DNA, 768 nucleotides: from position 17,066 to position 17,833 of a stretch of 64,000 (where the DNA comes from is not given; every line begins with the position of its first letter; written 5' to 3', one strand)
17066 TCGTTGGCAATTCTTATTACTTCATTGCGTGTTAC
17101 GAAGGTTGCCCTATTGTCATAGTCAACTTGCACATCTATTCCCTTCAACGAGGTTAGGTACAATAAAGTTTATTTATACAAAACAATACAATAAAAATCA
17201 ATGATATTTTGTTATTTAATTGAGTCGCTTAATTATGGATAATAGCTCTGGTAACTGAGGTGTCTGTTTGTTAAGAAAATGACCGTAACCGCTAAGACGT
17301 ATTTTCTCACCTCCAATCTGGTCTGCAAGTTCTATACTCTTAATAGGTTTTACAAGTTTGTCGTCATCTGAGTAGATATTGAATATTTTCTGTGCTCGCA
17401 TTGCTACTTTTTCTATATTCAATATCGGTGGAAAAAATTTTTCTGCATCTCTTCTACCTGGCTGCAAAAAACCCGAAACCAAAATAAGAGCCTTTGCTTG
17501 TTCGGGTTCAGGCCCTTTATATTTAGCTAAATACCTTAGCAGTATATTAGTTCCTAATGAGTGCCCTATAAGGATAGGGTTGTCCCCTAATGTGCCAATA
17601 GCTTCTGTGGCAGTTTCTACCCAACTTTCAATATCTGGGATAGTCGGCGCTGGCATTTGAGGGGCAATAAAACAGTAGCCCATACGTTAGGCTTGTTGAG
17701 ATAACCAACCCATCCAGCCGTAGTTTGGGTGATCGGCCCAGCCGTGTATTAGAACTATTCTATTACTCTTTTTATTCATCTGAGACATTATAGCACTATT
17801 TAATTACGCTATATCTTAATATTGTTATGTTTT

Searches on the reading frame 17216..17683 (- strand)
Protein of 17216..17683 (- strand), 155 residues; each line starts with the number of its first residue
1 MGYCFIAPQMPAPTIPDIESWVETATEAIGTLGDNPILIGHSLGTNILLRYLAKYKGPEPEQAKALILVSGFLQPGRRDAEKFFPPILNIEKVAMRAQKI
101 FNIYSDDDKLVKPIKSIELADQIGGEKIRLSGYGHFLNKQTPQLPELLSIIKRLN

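Call 3: search_protein_families(library=pfam, proteins=[window:17216-17683:-], max_evalue=1)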
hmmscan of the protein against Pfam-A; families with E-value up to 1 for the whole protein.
window:17216-17683:- (155 aa): 7 families
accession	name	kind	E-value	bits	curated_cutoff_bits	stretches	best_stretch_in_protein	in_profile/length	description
PF00561.26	Abhydrolase_1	-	6.3e-11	42.8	25.8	2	33-71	68-102/245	alpha/beta hydrolase fold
PF06821.19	Ser_hydrolase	-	1e-10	42.2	22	1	15-139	36-157/172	Serine hydrolase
PF12146.15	Hydrolase_4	-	1.4e-06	28.2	27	1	17-78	61-116/239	Serine aminopeptidase, S33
PF12697.13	Abhydrolase_6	-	0.00016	22.9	26.3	1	15-80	42-103/217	Alpha/beta hydrolase family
PF03959.19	FSH1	-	0.00048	20.3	21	1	17-137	84-201/211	Serine hydrolase (FSH1)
PF07859.19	Abhydrolase_3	-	0.16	12.1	25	1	20-114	57-157/210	alpha/beta hydrolase fold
PF10230.15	LIDHydrolase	-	0.24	11.6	27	0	35-59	85-109/262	Lipid-droplet associated hydrolase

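Call 4: search_protein_families(library=ncbifam, proteins=[window:17216-17683:-], max_evalue=1)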
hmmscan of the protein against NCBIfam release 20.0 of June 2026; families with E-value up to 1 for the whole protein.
window:17216-17683:- (155 aa): 1 family
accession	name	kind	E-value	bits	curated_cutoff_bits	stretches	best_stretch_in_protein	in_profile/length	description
NF047388.1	SA1320_fam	subfamily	0.0069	14.9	230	1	35-141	52-145/644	SA1320 family protein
